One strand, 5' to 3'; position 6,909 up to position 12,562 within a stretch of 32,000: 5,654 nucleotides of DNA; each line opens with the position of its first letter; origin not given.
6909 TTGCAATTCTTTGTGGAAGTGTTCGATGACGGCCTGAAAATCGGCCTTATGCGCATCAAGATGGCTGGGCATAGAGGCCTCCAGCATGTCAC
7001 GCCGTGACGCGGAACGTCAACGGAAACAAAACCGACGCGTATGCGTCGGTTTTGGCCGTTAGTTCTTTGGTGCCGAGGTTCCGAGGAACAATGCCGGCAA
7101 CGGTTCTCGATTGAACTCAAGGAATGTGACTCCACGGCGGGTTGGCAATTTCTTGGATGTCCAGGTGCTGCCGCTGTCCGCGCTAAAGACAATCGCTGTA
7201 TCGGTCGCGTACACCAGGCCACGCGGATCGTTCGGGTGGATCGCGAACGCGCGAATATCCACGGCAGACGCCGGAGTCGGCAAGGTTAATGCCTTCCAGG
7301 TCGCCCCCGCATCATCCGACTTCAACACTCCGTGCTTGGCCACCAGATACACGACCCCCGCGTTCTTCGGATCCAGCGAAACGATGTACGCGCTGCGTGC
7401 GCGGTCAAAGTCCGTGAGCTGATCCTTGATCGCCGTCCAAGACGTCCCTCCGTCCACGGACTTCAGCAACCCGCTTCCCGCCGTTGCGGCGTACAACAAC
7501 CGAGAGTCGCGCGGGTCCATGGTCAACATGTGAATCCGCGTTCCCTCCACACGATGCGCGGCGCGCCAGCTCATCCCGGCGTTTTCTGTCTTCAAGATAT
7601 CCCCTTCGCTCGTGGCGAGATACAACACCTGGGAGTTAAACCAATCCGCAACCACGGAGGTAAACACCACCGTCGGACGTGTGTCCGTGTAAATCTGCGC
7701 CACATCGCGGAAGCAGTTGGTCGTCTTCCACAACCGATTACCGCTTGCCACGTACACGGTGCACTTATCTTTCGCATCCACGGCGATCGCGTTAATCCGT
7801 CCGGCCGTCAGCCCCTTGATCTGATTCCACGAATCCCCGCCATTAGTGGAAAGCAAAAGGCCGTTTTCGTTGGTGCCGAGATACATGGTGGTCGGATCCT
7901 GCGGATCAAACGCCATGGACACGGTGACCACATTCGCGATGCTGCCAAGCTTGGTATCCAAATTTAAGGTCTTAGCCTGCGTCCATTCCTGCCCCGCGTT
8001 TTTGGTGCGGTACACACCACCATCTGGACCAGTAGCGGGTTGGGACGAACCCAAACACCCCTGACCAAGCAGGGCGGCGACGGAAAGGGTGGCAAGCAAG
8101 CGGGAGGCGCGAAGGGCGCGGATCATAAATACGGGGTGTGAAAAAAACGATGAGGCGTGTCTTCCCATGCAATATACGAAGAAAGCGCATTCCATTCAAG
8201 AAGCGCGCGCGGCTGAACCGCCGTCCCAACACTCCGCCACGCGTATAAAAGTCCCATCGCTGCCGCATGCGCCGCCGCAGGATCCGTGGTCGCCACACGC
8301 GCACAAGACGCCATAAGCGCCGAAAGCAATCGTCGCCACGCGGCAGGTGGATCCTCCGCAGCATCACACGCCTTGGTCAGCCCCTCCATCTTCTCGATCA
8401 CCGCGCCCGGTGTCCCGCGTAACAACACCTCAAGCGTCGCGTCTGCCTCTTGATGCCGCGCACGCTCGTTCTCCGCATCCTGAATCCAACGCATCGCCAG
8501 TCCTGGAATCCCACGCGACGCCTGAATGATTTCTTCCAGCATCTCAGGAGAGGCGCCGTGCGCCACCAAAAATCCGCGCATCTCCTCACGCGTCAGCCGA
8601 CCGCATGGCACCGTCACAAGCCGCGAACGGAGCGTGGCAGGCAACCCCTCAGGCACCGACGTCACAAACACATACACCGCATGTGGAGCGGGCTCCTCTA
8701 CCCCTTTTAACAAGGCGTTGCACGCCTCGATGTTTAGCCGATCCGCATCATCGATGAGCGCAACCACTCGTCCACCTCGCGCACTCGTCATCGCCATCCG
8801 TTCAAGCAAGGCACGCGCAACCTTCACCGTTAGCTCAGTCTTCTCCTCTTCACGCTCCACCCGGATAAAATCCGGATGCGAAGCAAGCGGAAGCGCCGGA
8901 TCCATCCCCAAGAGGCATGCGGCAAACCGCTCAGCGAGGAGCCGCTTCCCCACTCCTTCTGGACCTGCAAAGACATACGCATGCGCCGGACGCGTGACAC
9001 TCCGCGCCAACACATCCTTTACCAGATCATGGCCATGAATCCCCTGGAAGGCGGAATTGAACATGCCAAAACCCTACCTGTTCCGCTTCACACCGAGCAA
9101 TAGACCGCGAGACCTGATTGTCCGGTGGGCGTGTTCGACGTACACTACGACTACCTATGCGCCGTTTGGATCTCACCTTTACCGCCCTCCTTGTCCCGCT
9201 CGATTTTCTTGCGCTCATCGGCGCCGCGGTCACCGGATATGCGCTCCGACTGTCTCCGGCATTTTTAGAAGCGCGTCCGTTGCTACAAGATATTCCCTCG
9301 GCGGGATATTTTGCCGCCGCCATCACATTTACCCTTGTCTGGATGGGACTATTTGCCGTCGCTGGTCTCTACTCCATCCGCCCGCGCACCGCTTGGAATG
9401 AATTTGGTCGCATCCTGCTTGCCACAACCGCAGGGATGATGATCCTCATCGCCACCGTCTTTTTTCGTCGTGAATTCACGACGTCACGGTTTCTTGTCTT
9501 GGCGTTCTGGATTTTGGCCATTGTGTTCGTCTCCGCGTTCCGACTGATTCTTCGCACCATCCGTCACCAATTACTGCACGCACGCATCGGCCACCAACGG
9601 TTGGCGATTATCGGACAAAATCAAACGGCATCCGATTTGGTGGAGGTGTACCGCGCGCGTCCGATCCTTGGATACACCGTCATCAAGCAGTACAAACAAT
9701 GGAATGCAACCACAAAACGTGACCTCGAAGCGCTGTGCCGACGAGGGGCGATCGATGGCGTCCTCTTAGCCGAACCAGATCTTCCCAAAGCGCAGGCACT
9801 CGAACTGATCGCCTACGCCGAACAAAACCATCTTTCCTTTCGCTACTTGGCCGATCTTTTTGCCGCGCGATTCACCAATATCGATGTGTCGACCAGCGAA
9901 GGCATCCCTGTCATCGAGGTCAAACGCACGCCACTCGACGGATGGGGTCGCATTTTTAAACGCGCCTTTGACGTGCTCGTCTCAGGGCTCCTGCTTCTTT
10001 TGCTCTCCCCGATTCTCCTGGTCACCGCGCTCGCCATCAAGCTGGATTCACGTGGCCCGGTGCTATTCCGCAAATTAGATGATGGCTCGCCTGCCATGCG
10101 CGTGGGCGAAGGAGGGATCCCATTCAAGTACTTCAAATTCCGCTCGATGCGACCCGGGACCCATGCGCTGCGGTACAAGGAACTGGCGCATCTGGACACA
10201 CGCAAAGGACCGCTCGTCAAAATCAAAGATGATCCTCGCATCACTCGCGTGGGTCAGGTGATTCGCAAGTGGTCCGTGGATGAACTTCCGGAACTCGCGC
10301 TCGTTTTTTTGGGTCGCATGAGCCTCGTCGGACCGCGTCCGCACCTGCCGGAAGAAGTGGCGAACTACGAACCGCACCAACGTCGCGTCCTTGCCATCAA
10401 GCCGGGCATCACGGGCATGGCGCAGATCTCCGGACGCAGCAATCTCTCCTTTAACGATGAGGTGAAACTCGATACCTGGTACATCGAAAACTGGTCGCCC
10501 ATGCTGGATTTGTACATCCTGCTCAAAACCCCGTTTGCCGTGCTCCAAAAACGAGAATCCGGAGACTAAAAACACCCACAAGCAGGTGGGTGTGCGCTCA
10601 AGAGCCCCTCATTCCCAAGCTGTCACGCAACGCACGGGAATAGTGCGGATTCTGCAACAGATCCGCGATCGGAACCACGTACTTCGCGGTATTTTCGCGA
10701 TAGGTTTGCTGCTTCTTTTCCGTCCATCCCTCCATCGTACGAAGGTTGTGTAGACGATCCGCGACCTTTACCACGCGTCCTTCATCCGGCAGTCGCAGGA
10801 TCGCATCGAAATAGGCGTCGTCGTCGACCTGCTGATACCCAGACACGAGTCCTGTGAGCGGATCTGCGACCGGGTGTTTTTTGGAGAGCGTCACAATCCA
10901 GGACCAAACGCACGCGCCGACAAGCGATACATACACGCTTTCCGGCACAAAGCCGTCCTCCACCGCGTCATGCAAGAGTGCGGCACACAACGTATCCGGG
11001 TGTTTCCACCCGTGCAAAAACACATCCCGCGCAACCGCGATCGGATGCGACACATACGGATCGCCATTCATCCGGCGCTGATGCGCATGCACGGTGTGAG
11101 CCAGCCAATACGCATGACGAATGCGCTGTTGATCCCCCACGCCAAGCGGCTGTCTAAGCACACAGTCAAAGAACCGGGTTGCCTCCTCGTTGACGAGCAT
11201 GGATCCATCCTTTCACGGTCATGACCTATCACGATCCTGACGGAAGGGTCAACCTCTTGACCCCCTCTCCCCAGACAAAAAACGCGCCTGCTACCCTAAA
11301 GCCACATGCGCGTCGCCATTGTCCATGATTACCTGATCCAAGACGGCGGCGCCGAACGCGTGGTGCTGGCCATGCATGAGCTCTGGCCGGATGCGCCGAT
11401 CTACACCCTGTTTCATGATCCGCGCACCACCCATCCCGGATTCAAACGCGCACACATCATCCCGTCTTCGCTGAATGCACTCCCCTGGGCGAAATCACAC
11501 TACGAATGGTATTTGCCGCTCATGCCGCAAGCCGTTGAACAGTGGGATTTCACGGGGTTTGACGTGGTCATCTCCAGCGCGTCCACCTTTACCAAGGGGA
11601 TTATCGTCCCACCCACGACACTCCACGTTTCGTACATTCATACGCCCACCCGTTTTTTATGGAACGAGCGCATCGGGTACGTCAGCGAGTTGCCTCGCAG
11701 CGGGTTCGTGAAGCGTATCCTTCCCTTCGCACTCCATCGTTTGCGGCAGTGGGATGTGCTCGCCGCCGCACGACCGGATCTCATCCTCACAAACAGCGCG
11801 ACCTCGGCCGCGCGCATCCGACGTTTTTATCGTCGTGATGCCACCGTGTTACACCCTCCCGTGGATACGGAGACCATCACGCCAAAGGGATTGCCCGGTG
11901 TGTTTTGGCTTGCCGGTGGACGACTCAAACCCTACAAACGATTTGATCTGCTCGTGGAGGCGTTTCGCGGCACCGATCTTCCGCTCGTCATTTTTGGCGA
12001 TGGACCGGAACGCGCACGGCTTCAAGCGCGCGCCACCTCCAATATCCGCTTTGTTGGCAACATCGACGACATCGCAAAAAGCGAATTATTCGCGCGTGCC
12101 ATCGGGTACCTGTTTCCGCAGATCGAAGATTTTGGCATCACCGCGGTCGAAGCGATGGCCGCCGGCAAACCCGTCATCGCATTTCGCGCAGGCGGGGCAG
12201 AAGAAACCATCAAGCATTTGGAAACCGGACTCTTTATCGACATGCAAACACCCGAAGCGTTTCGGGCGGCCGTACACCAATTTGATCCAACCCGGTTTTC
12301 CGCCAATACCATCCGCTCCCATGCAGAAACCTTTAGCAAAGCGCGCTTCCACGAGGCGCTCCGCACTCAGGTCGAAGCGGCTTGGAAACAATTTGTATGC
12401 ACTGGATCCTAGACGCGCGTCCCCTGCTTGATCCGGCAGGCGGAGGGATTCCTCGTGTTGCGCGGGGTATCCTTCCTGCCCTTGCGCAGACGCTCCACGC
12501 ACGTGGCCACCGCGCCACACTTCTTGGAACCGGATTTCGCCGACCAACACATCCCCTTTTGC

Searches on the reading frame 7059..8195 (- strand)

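Call 15: search_protein_families(library=pfam, proteins=[window:7059-8195:-], max_evalue=0.001)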
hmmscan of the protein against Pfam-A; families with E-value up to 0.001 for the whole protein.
window:7059-8195:- (378 aa): 3 families
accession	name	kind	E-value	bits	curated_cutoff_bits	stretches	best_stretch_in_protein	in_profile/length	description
PF15902.12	Sortilin-Vps10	-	2.2e-19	70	33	3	243-347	3-111/446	Sortilin, neurotensin receptor 3,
PF14870.12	PSII_BNR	-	6.3e-12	45.8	27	0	91-213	20-140/303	Photosynthesis system II assembly factor YCF48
PF02012.26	BNR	-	9.8e-06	25.3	27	0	293-301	3-11/12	BNR/Asp-box repeat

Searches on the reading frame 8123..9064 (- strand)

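Call 15: search_protein_families(library=pfam, proteins=[window:8123-9064:-], max_evalue=0.001)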
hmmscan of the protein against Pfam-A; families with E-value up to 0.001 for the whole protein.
window:8123-9064:- (313 aa): 2 families
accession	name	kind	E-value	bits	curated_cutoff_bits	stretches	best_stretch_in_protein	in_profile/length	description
PF13177.12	DNA_pol3_delta2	-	1.9e-21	77.1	27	1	24-152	16-155/161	DNA polymerase III, delta subunit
PF00004.35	AAA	-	0.00019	22.3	21.2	1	31-149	2-123/131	ATPase family associated with various cellular activities (AAA)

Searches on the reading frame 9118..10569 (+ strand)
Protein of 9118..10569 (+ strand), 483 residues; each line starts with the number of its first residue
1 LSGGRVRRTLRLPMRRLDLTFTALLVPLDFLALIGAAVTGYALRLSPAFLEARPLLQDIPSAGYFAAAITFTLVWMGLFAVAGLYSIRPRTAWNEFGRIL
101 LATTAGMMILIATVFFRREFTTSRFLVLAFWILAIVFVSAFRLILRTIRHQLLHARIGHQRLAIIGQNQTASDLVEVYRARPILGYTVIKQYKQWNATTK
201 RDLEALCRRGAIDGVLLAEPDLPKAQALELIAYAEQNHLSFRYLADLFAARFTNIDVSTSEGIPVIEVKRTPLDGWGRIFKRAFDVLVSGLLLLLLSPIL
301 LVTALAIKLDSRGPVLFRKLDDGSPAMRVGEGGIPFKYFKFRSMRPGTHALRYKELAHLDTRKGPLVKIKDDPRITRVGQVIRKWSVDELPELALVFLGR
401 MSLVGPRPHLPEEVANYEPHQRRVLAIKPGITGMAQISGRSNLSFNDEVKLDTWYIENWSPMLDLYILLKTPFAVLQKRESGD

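Call 8: search_protein_families(library=pfam, proteins=[window:9118-10569:+], max_evalue=0.001)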
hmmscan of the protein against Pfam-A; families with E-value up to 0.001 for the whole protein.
window:9118-10569:+ (483 aa): 2 families
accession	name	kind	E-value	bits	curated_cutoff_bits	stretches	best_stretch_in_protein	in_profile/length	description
PF02397.22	Bac_transf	-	3.3e-57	193.3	27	1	281-476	1-178/179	Bacterial sugar transferase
PF13727.12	CoA_binding_3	-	2.4e-05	24.9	25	1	82-196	3-114/175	CoA-binding domain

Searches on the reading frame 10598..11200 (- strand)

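Call 8: search_protein_families(library=pfam, proteins=[window:10598-11200:-], max_evalue=0.001)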
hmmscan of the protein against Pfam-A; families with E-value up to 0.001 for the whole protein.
window:10598-11200:- (200 aa): 1 family
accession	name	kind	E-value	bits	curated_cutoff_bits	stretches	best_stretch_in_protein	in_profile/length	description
PF13328.12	HD_4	-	1.8e-12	47.7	27.2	1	30-173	1-144/156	HD domain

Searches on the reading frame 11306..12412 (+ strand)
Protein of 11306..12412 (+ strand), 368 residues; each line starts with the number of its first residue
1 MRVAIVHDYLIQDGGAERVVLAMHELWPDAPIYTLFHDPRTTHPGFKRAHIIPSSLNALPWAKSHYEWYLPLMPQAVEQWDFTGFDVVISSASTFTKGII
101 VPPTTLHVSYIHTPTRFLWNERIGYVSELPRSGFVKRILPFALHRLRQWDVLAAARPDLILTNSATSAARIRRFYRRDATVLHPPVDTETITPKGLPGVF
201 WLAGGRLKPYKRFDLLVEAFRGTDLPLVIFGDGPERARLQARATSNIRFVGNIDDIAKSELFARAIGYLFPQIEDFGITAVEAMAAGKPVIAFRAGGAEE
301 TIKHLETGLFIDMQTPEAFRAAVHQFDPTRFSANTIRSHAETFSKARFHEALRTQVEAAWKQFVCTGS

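Call 8: search_protein_families(library=pfam, proteins=[window:11306-12412:+], max_evalue=0.001)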
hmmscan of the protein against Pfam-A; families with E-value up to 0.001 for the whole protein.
window:11306-12412:+ (368 aa): 3 families
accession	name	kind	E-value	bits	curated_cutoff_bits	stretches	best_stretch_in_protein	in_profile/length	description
PF00534.26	Glycos_transf_1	-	1.1e-25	90.6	26.4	1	205-325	22-154/172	Glycosyl transferases group 1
PF13692.12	Glyco_trans_1_4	-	2.4e-21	76.9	27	1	205-325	8-138/142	Glycosyl transferases group 1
PF13439.12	Glyco_transf_4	-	2.6e-07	31.3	28.5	1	14-189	2-169/170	Glycosyltransferase Family 4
